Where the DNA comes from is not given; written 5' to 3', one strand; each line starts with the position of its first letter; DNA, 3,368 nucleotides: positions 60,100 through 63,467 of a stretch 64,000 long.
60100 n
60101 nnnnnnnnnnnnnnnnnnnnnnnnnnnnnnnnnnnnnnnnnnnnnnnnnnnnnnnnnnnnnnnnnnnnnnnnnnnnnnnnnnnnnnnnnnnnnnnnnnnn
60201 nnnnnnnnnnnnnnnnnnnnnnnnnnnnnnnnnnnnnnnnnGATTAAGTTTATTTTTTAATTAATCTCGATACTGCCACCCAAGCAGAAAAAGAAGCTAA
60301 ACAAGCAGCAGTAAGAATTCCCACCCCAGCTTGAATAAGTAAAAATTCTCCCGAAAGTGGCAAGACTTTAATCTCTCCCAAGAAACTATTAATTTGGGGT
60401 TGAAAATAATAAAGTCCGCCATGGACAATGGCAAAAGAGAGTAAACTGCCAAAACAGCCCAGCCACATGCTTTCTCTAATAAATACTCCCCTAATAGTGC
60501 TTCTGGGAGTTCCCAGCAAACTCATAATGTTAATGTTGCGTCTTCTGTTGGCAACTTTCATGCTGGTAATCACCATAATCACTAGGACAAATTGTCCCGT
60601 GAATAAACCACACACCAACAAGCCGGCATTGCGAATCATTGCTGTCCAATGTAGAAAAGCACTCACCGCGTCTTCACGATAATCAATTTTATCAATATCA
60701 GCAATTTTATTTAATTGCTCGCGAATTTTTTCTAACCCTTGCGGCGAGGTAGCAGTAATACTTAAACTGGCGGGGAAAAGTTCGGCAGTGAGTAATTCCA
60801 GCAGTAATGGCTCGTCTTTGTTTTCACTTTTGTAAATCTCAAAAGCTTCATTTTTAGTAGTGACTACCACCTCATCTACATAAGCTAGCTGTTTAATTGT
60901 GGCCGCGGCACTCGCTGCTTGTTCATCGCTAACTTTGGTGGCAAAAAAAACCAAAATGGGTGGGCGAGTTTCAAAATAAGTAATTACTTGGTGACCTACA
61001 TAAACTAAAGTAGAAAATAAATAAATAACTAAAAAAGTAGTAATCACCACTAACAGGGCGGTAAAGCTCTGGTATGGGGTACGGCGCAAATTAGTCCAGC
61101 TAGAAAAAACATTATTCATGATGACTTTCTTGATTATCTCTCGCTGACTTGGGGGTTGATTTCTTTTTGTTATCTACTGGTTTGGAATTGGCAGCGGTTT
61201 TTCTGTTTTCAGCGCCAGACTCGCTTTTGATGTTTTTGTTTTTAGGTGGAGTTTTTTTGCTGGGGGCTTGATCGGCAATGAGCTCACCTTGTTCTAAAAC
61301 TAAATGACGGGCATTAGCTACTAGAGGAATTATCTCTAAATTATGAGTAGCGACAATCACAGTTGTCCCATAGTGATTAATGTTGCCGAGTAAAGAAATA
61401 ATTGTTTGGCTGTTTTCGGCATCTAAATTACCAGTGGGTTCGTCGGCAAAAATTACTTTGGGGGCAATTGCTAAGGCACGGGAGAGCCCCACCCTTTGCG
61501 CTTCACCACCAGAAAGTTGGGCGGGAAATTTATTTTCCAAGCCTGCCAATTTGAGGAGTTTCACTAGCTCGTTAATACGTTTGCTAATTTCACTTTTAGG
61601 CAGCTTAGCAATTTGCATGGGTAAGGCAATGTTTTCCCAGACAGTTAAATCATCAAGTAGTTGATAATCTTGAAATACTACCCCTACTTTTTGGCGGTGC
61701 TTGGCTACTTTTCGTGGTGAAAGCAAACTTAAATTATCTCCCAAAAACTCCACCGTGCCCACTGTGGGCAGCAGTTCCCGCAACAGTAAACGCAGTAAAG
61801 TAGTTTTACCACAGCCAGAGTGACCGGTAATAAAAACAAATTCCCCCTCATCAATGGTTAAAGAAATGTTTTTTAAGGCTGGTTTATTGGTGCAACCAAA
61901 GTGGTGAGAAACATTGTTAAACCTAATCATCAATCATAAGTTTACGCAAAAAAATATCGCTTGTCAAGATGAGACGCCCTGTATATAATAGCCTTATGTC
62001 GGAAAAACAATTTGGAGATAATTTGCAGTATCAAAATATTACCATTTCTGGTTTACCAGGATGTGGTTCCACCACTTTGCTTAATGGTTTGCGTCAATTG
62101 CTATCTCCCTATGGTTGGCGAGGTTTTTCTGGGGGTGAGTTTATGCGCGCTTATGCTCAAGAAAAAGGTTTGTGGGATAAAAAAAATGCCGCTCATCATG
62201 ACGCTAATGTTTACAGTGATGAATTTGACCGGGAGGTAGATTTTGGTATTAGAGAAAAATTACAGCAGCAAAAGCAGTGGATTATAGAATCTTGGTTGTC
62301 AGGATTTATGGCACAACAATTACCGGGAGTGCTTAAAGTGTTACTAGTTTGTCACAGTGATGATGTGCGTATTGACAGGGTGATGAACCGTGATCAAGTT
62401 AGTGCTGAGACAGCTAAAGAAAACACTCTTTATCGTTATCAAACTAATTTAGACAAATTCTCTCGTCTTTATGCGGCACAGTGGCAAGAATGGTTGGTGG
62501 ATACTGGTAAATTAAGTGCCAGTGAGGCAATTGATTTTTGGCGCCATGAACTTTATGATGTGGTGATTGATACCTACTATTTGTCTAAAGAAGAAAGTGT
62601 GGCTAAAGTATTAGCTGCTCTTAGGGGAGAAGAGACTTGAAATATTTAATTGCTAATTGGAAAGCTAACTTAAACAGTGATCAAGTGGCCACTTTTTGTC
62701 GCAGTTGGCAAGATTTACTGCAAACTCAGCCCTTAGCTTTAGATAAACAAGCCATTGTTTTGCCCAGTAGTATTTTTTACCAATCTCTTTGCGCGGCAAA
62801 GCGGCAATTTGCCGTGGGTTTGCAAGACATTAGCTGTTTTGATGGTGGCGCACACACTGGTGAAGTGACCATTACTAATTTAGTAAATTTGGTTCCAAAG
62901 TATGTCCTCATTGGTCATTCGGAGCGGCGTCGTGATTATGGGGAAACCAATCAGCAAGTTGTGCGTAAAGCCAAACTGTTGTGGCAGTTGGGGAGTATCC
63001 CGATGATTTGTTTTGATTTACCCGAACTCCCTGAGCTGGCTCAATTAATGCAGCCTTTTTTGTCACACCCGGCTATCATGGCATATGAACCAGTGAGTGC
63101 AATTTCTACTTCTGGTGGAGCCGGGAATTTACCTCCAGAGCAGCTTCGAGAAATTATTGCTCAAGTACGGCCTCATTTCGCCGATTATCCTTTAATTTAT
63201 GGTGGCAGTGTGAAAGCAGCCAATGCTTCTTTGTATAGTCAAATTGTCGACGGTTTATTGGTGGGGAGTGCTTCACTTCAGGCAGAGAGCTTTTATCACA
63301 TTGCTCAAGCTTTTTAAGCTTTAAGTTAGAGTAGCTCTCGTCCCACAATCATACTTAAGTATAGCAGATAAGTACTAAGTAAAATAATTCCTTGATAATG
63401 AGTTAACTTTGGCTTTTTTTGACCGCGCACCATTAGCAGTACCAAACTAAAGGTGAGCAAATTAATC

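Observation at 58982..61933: ftsE-ftsX followed by a coiled-coil protein with a C39-like Cys/His peptidase domain; a second coiled-coil hydrolase with a SpoIID domain lies elsewhere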

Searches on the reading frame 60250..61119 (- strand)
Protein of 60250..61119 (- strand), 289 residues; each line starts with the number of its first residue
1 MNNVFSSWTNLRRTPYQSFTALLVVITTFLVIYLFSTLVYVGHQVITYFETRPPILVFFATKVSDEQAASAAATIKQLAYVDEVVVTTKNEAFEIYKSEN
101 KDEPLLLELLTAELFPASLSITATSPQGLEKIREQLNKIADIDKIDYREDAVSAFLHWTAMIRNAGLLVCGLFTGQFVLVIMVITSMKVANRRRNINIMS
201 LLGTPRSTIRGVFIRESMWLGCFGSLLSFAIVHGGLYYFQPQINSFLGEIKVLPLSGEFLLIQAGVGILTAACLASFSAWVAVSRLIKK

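Call 3: search_protein_families(library=pfam, proteins=[window:60250-61119:-], max_evalue=0.1)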
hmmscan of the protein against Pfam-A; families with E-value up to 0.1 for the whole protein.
window:60250-61119:- (289 aa): 4 families
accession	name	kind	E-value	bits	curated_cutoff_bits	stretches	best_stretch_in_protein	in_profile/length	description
PF18075.7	FtsX_ECD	-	9.7e-14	52.2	23.5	1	55-145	3-96/96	FtsX extracellular domain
PF02687.27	FtsX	-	2.3e-11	44.2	25.5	1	178-289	12-118/120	FtsX-like permease C-terminal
PF05729.18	NACHT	-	0.054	13.8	26.7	1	96-139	100-143/167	NACHT domain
PF07194.16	P2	-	0.097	13.2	23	0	111-147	43-79/81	P2 response regulator binding domain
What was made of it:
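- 60250..61119 (-): ftsX, the membrane subunit (289 aa). It overlaps ftsE by 8 nt (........). PF18075 and PF02687 (call 3).
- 60685..60957 (-): FtsX extracellular domain (residues 55-145), the expected docking site for the coiled coil. PF18075 FtsX_ECD E 9.7e-14 (call 3).
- Checked: FtsX, 60250-61119(-), 289 aa: PF18075 FtsX_ECD, E 9.7e-14, and PF02687, E 2.3e-11 (call 3).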

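Call 4: search_protein_families(library=ncbifam, proteins=[window:60250-61119:-], max_evalue=0.1)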
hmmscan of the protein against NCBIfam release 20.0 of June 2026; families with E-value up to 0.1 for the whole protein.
window:60250-61119:- (289 aa): 7 families
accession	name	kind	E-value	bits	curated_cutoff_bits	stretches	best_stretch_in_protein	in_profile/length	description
TIGR00439.2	FtsX_Gneg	equivalog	2.2e-40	138.7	255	1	4-288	5-292/292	permease-like cell division protein FtsX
NF038347.1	FtsX_Gpos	exception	7.1e-35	120.8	225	1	5-285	9-293/296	permease-like cell division protein FtsX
NF038346.1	FtsX_actino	exception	2.3e-22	79.8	250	1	24-288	22-307/308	permease-like cell division protein FtsX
TIGR02212.1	lolCE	equivalog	0.00027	20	362.45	1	120-230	223-333/411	lipoprotein-releasing ABC transporter permease subunit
TIGR03434.1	ADOP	subfamily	0.00051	18.2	622.3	1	188-282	296-390/803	ADOP family duplicated permease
TIGR02213.1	lolE_release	exception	0.0024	16.8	540.35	1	160-229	263-332/411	lipoprotein-releasing ABC transporter permease subunit LolE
NF008357.0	PRK11146.1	exception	0.0032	16.4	439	1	160-230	266-336/414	lipoprotein-releasing ABC transporter permease subunit LolE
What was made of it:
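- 60250..61119 (-): TIGR00439 E 2.2e-40 and NF038347 E 7e-35, both below their cut-offs (call 4).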

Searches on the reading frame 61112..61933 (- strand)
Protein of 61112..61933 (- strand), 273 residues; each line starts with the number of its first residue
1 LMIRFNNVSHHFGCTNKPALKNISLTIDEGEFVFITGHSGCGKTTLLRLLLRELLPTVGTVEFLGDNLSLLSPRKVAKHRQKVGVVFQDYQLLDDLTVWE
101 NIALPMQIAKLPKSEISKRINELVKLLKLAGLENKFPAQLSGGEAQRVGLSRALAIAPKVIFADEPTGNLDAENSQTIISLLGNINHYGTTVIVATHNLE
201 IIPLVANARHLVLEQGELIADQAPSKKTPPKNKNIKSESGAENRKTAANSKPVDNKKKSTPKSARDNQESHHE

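Call 3: search_protein_families(library=pfam, proteins=[window:61112-61933:-], max_evalue=0.1)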
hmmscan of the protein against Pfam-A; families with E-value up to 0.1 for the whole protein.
window:61112-61933:- (273 aa): 32 families (the best 25 are shown)
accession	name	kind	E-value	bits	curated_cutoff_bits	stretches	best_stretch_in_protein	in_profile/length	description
PF00005.33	ABC_tran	-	1.9e-34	119.7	25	1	20-167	1-136/137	ABC transporter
PF13191.12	AAA_16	-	1e-05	26.5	32.6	1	29-63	23-56/167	AAA ATPase domain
PF13304.12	AAA_21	-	1.5e-05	25.7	27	1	149-202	247-303/304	AAA domain, putative AbiEii toxin, Type IV TA system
PF20720.3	nSTAND3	-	4e-05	23.8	27.2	1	19-56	6-43/155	Novel STAND NTPase 3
PF13401.12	AAA_22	-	5.6e-05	23.9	27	1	30-56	5-31/130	AAA domain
PF02463.25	SMC_N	-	8.6e-05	22.5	40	1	119-202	119-202/220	RecF/RecN/SMC N terminal domain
PF13481.12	AAA_25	-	0.00028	21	27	1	20-55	23-58/195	AAA domain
PF13238.12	AAA_18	-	0.0006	20.7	29.4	1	33-65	1-25/128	AAA domain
PF01637.24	ATPase_2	-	0.00099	19.4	33.2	1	20-54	8-44/225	ATPase domain predominantly from Archaea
PF05970.20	PIF1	-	0.0027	17.8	25.9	1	20-55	10-47/223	PIF1-like helicase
PF03215.21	Rad17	-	0.0038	17.6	23.8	1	19-58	34-73/186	Rad17 P-loop domain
PF03193.22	RsgA_GTPase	-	0.0044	17.3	30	1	16-60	93-136/174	RsgA GTPase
PF00004.35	AAA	-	0.0065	17.4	21.2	0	34-71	2-34/131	ATPase family associated with various cellular activities (AAA)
PF13173.12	AAA_14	-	0.0071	16.8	27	1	31-67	3-39/129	AAA domain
PF03205.20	MobB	-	0.0073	16.6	26.6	1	33-56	2-25/133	Molybdopterin guanine dinucleotide synthesis protein B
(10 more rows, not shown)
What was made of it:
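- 61112..61933 (-): ftsE, the ABC ATPase subunit (273 aa, TTG start). PF00005 E 1.9e-34 (call 3).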

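Call 4: search_protein_families(library=ncbifam, proteins=[window:61112-61933:-], max_evalue=0.1)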
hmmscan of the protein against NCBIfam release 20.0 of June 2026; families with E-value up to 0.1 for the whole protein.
window:61112-61933:- (273 aa): 201 families (the best 25 are shown)
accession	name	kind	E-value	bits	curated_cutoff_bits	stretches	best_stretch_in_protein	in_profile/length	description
TIGR02673.1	FtsE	equivalog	4.3e-73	245.5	264.85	1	2-216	1-213/214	cell division ATP-binding protein FtsE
TIGR03608.1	L_ocin_972_ABC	subfamily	9.3e-51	172.2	254.85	1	15-202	9-197/206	putative bacteriocin export ABC transporter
TIGR02211.1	LolD_lipo_ex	equivalog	2.8e-50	170.9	307.75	1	16-218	17-219/221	lipoprotein-releasing ABC transporter ATP-binding protein LolD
NF040933.2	ABC_arch_GlcV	equivalog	2.1e-47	161.7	450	1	3-237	3-240/357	glucose ABC transporter ATP-binding protein GlcV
TIGR02314.1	ABC_MetN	equivalog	2.7e-47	161.4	499.7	1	2-223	1-224/343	methionine ABC transporter ATP-binding protein MetN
TIGR03265.1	PhnT2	equivalog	9.7e-47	159.9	457.7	1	3-225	5-220/353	putative 2-aminoethylphosphonate ABC transporter ATP-binding protein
NF008639.0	PRK11629.1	equivalog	1e-45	156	360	1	16-220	22-226/234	lipoprotein-releasing ABC transporter ATP-binding protein LolD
TIGR04520.1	ECF_ATPase_1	equivalog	1.2e-45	156.1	315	1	3-226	1-222/269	energy-coupling factor transporter ATPase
TIGR00968.1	3a0106s01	subfamily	2.1e-45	155.1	342.75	1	3-224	1-215/237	sulfate ABC transporter ATP-binding protein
NF038007.1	ABC_ATP_DarD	equivalog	2.8e-45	154.5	375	1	16-201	17-203/218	darobactin export ABC transporter ATP-binding protein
TIGR02982.1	heterocyst_DevA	subfamily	5.2e-45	153.7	295.8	1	3-218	2-219/220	ABC exporter ATP-binding subunit, DevA family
NF008338.0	PRK11124.1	equivalog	9.5e-45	153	369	1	1-236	1-237/242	arginine ABC transporter ATP-binding protein ArtP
TIGR02315.1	ABC_phnC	equivalog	2.3e-44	151.7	266.1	1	2-228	1-234/243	phosphonate ABC transporter ATP-binding protein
NF007027.0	PRK09493.1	equivalog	4e-44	150.8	379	1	2-226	1-222/240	glutamine ABC transporter ATP-binding protein GlnQ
TIGR04521.1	ECF_ATPase_2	equivalog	5.1e-44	150.4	330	1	3-227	1-232/279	energy-coupling factor transporter ATPase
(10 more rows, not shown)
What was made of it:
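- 61112..61933 (-): TIGR02673 FtsE E 4e-73 (call 4).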

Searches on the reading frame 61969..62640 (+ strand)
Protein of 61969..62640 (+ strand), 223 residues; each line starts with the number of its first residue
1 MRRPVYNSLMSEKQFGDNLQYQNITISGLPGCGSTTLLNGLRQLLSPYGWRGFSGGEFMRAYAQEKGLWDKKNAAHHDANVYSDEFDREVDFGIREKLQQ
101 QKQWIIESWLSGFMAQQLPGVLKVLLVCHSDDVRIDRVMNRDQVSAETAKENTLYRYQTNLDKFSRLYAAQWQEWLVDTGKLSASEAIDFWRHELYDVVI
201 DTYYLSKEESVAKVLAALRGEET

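Call 46: search_protein_families(library=pfam, proteins=[window:61969-62640:+], max_evalue=0.001)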
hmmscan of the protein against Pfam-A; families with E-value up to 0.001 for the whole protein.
window:61969-62640:+ (223 aa): 3 families
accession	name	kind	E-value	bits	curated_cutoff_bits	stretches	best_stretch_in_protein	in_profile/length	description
PF13238.12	AAA_18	-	1.9e-10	41.7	29.4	1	24-148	1-118/128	AAA domain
PF13207.12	AAA_17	-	2.1e-08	34.9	27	1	28-123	2-94/136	AAA domain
PF13189.12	Cytidylate_kin2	-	7e-08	33.3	28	1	24-202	2-174/176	Cytidylate kinase-like family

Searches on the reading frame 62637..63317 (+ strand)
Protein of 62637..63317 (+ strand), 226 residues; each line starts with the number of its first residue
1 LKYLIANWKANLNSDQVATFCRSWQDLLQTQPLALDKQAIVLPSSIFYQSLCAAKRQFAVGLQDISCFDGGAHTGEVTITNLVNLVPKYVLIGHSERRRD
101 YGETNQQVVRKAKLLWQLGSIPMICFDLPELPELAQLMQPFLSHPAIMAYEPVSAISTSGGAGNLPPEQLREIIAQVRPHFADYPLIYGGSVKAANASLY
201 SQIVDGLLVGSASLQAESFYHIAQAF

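Call 46: search_protein_families(library=pfam, proteins=[window:62637-63317:+], max_evalue=0.001)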
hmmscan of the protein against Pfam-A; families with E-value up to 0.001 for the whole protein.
window:62637-63317:+ (226 aa): 1 family
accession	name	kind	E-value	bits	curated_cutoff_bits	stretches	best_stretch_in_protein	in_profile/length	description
PF00121.24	TIM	-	4.4e-42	144.7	20.1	1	3-225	2-244/245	Triosephosphate isomerase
